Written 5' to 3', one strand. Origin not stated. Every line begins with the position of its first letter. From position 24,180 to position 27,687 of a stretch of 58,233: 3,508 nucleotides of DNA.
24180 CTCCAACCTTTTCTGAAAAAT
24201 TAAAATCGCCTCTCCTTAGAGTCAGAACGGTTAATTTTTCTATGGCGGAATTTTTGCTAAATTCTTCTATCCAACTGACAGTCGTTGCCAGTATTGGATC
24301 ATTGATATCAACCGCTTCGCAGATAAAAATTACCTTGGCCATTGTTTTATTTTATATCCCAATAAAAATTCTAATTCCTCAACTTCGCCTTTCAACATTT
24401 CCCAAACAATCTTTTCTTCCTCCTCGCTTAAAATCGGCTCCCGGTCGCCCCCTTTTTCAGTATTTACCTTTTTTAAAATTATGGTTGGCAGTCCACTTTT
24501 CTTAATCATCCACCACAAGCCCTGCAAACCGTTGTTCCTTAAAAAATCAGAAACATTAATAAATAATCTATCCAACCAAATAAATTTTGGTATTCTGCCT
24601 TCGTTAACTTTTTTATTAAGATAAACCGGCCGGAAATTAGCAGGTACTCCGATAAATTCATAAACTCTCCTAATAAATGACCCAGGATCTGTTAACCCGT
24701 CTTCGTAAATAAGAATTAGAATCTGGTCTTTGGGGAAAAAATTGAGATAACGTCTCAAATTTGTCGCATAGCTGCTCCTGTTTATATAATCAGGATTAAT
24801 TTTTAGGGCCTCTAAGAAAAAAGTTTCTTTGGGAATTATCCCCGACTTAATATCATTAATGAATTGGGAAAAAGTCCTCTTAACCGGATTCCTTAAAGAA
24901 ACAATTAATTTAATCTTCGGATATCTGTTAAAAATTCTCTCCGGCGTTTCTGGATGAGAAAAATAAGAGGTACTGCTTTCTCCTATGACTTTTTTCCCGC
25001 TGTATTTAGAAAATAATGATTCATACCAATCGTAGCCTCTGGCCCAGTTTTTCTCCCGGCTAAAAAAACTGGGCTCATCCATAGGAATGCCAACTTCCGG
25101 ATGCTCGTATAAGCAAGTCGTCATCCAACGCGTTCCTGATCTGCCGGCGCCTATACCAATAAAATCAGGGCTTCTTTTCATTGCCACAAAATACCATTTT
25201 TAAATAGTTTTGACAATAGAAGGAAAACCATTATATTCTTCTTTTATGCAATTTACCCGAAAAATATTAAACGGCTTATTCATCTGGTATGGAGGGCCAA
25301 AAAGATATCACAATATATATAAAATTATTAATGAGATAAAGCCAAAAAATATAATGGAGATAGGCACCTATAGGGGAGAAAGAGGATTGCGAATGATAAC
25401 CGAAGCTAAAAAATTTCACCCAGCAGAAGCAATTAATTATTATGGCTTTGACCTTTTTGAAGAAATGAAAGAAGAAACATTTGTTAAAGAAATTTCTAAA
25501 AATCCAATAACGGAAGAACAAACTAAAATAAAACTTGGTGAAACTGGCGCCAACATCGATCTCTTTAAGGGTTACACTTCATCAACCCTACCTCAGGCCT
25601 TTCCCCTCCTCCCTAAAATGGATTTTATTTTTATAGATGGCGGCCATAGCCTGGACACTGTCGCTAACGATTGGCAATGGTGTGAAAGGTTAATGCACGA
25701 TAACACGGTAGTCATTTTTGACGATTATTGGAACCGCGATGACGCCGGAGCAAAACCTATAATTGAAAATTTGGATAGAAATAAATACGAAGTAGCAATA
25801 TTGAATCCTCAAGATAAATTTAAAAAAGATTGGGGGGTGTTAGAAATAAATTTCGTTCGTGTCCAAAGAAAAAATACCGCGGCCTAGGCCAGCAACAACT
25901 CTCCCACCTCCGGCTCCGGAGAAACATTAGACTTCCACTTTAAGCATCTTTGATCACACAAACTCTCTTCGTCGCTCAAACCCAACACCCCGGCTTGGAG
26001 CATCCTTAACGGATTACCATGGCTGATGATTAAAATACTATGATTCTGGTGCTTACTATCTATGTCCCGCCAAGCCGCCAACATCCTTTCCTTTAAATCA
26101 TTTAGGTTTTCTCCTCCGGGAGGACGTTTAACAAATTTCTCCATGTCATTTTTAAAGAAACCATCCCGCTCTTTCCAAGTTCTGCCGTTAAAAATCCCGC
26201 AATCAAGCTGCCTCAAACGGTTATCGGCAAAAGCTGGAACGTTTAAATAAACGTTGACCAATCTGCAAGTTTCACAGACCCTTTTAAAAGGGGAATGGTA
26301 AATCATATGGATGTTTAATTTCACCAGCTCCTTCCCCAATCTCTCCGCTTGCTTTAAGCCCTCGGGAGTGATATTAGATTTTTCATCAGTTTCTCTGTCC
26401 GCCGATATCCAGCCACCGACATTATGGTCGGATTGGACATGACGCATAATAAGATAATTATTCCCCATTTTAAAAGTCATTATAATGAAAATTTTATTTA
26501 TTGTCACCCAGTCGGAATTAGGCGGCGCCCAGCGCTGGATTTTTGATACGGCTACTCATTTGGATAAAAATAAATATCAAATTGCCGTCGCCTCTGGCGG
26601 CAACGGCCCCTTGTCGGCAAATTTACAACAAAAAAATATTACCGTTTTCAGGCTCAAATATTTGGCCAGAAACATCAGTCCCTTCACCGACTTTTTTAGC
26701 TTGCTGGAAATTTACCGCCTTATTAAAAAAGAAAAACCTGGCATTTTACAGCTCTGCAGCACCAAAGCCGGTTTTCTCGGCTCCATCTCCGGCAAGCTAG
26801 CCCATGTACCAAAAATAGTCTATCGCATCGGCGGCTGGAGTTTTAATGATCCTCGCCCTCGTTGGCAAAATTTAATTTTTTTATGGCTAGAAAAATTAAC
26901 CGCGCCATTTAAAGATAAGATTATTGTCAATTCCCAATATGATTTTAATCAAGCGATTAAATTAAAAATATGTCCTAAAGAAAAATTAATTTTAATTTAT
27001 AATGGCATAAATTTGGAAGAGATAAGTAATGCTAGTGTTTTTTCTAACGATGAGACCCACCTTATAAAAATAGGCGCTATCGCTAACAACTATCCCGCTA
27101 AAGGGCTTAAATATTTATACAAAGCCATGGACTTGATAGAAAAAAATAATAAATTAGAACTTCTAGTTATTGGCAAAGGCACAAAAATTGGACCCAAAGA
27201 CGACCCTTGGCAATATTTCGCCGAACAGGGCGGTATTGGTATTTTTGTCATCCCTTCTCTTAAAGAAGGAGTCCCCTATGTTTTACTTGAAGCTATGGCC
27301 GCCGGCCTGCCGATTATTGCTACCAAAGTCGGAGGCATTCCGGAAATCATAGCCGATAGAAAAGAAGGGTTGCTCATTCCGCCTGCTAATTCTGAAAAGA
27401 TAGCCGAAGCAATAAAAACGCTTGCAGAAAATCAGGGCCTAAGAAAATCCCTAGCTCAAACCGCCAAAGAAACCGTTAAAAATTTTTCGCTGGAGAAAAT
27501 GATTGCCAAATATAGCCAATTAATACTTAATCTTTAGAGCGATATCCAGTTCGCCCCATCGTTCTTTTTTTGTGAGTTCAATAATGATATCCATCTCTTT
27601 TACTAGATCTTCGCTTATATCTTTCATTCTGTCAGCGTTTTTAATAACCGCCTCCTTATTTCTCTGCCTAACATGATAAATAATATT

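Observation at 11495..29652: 18-kb glycan-assembly island with an unusually rich decoration toolkit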

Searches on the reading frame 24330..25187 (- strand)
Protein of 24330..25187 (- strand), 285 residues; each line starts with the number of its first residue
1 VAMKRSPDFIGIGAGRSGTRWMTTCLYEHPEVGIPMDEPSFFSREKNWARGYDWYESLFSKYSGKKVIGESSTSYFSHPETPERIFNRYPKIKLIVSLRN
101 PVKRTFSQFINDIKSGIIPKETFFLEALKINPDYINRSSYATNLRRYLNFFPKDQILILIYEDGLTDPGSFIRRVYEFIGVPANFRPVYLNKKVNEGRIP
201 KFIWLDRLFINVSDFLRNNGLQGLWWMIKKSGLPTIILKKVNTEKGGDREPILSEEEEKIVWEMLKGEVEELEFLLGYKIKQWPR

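Call 4: search_protein_families(library=pfam, proteins=[window:24330-25187:-], max_evalue=0.01)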
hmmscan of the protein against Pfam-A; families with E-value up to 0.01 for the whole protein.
window:24330-25187:- (285 aa): 2 families
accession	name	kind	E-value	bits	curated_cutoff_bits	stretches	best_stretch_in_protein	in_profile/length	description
PF00685.33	Sulfotransfer_1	-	3.8e-17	63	22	1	7-184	2-184/255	Sulfotransferase domain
PF13469.12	Sulfotransfer_3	-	1.7e-15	58.3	27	1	56-182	92-213/216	Sulfotransferase family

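Call 14: search_protein_families(library=ncbifam, proteins=[window:24330-25187:-], max_evalue=0.001)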
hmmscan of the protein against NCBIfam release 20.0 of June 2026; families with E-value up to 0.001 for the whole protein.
window:24330-25187:- (285 aa): 0 families

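Call 32: search_solved_structures(query=window:24330-25187:-, max_evalue=0.1, show_alignments=2)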
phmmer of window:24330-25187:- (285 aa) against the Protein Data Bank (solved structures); distinct sequences matched with E-value up to 0.1: 16.
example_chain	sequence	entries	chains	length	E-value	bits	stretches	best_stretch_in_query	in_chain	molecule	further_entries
3rnl_A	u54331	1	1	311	6.1e-23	85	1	6-202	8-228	Sulfotransferase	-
1zrh_A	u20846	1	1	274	7e-21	78.2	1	5-192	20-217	Heparan sulfate glucosamine 3-O-sulfotransferase 1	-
3uan_A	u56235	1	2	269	2.9e-20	76.2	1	5-192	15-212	Heparan sulfate glucosamine 3-O-sulfotransferase 1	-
1vkj_A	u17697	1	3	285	3.4e-20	75.9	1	5-192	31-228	heparan sulfate (glucosamine) 3-O-sulfotransferase 1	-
3bd9_A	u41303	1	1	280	9.2e-19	71.2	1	3-186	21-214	Heparan sulfate glucosamine 3-O-sulfotransferase 5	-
7scd_A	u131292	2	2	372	3.2e-18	69.5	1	4-186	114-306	Thioredoxin 1,Heparan sulfate glucosamine 3-O-sulfotransferase 5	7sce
1t8t_A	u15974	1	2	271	7.2e-17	65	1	4-183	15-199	heparan sulfate D-glucosaminyl 3-O-sulfotransferase 3A1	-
1t8u_A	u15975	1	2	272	7.3e-17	65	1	4-183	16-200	heparan sulfate D-glucosaminyl 3-O-sulfotransferase 3A1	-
6xkg_B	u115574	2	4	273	7.4e-17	65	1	4-183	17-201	Heparan sulfate glucosamine 3-O-sulfotransferase 3A1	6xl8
1nst_A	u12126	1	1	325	4.3e-09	39.5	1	5-182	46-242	HEPARAN SULFATE N-DEACETYLASE/N-SULFOTRANSFERASE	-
8ccy_A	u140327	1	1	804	4.5e-08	36.2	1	5-182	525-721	Bifunctional heparan sulfate N-deacetylase/N-sulfotransferase 1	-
8chs_A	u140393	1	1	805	4.5e-08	36.1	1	5-182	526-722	Bifunctional heparan sulfate N-deacetylase/N-sulfotransferase 1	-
9f6z_A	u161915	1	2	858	5.2e-08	35.9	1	5-182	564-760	Bifunctional heparan sulfate N-deacetylase/N-sulfotransferase 1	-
8cd0_A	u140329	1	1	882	5.5e-08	35.9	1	5-182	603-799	Bifunctional heparan sulfate N-deacetylase/N-sulfotransferase 1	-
7d1x_A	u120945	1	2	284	0.07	15.8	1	5-200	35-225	Sulfotransferase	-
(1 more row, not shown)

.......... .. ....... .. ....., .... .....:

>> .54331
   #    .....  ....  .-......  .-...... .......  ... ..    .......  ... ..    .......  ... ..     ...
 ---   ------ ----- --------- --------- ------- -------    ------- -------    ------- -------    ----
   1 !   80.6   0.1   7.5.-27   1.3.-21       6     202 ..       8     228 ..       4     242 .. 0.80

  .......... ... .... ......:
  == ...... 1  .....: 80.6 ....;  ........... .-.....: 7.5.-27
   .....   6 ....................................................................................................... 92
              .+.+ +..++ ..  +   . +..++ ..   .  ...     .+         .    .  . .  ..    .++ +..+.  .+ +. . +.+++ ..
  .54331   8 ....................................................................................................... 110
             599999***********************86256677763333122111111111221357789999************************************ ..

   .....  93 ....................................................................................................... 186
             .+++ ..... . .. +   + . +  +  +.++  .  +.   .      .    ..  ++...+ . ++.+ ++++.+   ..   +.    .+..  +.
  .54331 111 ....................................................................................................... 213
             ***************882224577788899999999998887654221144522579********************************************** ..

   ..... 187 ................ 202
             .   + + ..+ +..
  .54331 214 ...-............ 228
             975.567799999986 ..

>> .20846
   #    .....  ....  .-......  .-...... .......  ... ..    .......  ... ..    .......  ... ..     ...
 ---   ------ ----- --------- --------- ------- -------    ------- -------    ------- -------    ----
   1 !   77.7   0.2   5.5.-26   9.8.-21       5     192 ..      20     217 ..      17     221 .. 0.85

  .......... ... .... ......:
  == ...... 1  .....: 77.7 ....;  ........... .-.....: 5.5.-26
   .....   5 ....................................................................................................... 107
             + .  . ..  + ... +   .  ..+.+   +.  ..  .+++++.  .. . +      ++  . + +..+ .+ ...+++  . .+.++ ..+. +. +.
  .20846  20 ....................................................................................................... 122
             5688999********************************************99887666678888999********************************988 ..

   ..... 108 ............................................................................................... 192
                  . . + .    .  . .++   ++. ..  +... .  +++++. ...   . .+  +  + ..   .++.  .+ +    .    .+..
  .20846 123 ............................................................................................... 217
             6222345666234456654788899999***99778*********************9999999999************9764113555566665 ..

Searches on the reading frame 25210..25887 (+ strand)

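Call 4: search_protein_families(library=pfam, proteins=[window:25210-25887:+], max_evalue=0.01)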
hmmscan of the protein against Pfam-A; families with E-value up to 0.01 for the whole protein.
window:25210-25887:+ (225 aa): 1 family
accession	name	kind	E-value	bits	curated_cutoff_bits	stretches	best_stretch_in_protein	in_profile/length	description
PF13578.12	Methyltransf_24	-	1.1e-13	52.4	26.3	1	50-173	2-105/105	Methyltransferase domain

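Call 50: search_protein_families(library=ncbifam, proteins=[window:25210-25887:+], max_evalue=0.001)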
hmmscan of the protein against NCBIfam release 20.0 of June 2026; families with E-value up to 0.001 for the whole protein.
window:25210-25887:+ (225 aa): 0 families

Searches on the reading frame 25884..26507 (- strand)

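Call 4: search_protein_families(library=pfam, proteins=[window:25884-26507:-], max_evalue=0.01)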
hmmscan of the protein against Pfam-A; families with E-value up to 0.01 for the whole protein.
window:25884-26507:- (207 aa): 1 family
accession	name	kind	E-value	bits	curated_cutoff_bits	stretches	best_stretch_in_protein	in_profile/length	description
PF00300.27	His_Phos_1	-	1.6e-32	113.2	21.7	1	19-181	2-165/194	Histidine phosphatase superfamily (branch 1)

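Call 14: search_protein_families(library=ncbifam, proteins=[window:25884-26507:-], max_evalue=0.001)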
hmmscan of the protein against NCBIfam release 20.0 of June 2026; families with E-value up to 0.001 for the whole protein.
window:25884-26507:- (207 aa): 18 families
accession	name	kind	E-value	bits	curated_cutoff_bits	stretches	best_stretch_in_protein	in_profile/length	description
NF038349.1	dPGM_arch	equivalog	4.3e-25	88.7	225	1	20-183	3-157/194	2,3-diphosphoglycerate-dependent phosphoglycerate mutase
NF045917.1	PhserinePhPspA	equivalog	3.7e-21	75.8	350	1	19-177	5-164/211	phosphoserine phosphatase PspA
TIGR03162.1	ribazole_cobC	equivalog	2.2e-19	69.6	162.9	1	45-180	23-161/176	alpha-ribazole phosphatase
NF009994.0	PRK13463.1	equivalog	8.7e-19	68.1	277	1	20-180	7-168/203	phosphoserine phosphatase 1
NF005567.0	PRK07238.1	equivalog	1.3e-16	60.9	326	1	18-175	180-338/378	bifunctional RNase H/acid phosphatase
TIGR03848.1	MSMEG_4193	subfamily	9.6e-15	54.6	203.85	1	19-177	3-166/204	MSMEG_4193 family putative phosphomutase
NF002901.0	PRK03482.1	equivalog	5.4e-13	49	261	1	20-178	6-165/215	2,3-diphosphoglycerate-dependent phosphoglycerate mutase GpmB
NF011580.0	PRK15004.1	equivalog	1.1e-09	38.6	250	1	19-180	4-166/203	adenosylcobalamin/alpha-ribazole phosphatase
NF002339.0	PRK01295.1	equivalog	5e-08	32.6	316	1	18-181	5-176/206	2,3-bisphosphoglycerate-dependent phosphoglycerate mutase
NF010716.0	PRK14118.1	equivalog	1.2e-06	28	409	0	130-182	146-200/227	2,3-diphosphoglycerate-dependent phosphoglycerate mutase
NF002217.0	PRK01112.1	equivalog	2e-06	27.4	320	1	125-181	141-199/228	2,3-bisphosphoglycerate-dependent phosphoglycerate mutase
TIGR01258.1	pgm_1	subfamily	2.9e-06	26.8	81.7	1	128-181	144-199/245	2,3-bisphosphoglycerate-dependent phosphoglycerate mutase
NF009993.0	PRK13462.1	equivalog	4.9e-06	26.3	226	1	19-169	9-153/203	acid phosphatase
NF010714.0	PRK14116.1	equivalog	8.3e-06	25.5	401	0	130-181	147-200/229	2,3-diphosphoglycerate-dependent phosphoglycerate mutase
NF010713.0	PRK14115.1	equivalog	1.8e-05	24.2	305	0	129-181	146-200/248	2,3-diphosphoglycerate-dependent phosphoglycerate mutase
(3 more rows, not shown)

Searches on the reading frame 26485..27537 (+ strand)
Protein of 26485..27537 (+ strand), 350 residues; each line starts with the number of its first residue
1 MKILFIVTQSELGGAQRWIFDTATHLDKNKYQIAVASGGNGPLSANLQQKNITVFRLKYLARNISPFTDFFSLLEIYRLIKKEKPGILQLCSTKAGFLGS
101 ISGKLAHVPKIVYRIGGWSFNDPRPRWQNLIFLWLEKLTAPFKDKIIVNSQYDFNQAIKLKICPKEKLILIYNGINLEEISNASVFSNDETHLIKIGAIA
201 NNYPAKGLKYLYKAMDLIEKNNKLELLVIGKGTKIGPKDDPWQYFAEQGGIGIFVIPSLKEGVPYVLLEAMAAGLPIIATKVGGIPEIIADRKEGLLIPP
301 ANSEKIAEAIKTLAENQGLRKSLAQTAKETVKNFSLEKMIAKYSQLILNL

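Call 4: search_protein_families(library=pfam, proteins=[window:26485-27537:+], max_evalue=0.01)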
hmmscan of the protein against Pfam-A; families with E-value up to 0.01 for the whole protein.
window:26485-27537:+ (350 aa): 7 families
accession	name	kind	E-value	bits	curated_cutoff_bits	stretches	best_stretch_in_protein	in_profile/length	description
PF00534.26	Glycos_transf_1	-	4.1e-28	98.5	26.4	2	240-329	85-171/172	Glycosyl transferases group 1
PF13692.12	Glyco_trans_1_4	-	7e-26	91.6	27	1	196-316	4-142/142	Glycosyl transferases group 1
PF13439.12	Glyco_transf_4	-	5e-16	59.6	28.5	1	13-178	2-169/170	Glycosyltransferase Family 4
PF13477.12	Glyco_trans_4_2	-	1.1e-10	42.2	23.4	1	2-150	1-139/139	Glycosyl transferase 4-like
PF13579.12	Glyco_trans_4_4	-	2.1e-07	31.9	29.7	1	13-174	1-158/158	Glycosyl transferase 4-like domain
PF13524.12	Glyco_trans_1_2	-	1.9e-05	25.1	25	1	265-332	65-130/144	Glycosyl transferase-like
PF20706.3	GT4-conflict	-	8.8e-05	22.1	26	1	246-325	277-366/385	Family 4 Glycosyltransferase in conflict systems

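Call 50: search_protein_families(library=ncbifam, proteins=[window:26485-27537:+], max_evalue=0.001)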
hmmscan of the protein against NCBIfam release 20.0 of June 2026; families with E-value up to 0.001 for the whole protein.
window:26485-27537:+ (350 aa): 35 families (the best 25 are shown)
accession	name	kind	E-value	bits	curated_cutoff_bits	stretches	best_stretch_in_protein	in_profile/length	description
TIGR03088.1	stp2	hypoth_equivalog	5.7e-38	130.9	409.05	2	252-346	274-369/374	TIGR03088 family PEP-CTERM/XrtA system glycosyltransferase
NF041876.1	EPS_EpsE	equivalog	3.7e-23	82.4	400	1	253-333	298-378/389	exopolysaccharide biosynthesis GT4 family glycosyltransferase EpsE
TIGR03999.1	thiol_BshA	equivalog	1.9e-18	66.5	273.7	1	253-346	275-369/375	N-acetyl-alpha-D-glucosaminyl L-malate synthase BshA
TIGR02149.1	glgA_Coryne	subfamily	1.6e-16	60.5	302.4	1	252-342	285-382/391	glycogen synthase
NF047684.1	TeichurnBiosyTuaC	equivalog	4.2e-16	58.9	550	1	253-334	292-373/391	teichuronic acid biosynthesis protein TuaC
TIGR02472.1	sucr_P_syn_N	equivalog_domain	5.1e-15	55.2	576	1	251-345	341-436/439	sucrose-phosphate synthase, putative, glycosyltransferase domain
NF050063.1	ProtGlycPglJ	equivalog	7e-15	55.1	500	1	236-339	254-355/363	N-acetylgalactosamine-N,N'-diacetylbacillosaminyl-diphospho-undecaprenol 4-alpha-N-acetylgalactosaminyltransferase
TIGR03449.1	mycothiol_MshA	equivalog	2e-14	53.3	462.5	1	253-342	306-395/406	D-inositol-3-phosphate glycosyltransferase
TIGR04157.1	glyco_rSAM_CFB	subfamily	9.4e-14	51.2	400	1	255-346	305-405/406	TIGR04157 family glycosyltransferase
TIGR04063.1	stp3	hypoth_equivalog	9.9e-13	47.7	442.05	1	264-343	308-388/397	TIGR04063 family PEP-CTERM/XrtA system glycosyltransferase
NF050056.1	ProtGlycPglH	equivalog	1e-12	47.8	600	1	253-349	255-352/354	GalNAc-alpha-(1->4)-GalNAc-alpha-(1->3)-diNAcBac-PP-undecaprenol alpha-1,4-N-acetyl-D-galactosaminyltransferase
TIGR02470.1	sucr_synth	equivalog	7.9e-12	44.1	810.4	1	251-316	644-709/784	sucrose synthase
NF007396.0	PRK09922.1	equivalog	8.3e-12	44.6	385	1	236-347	244-355/361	lipopolysaccharide 1,6-galactosyltransferase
NF038229.1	Glyco4_Geo_Pelo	equivalog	1.2e-11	44.3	400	1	258-347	245-333/338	GPMC system family 4 glycosyltransferase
TIGR04005.1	wcaL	equivalog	1.2e-11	44.2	537.6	1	260-337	314-393/406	colanic acid biosynthesis glycosyltransferase WcaL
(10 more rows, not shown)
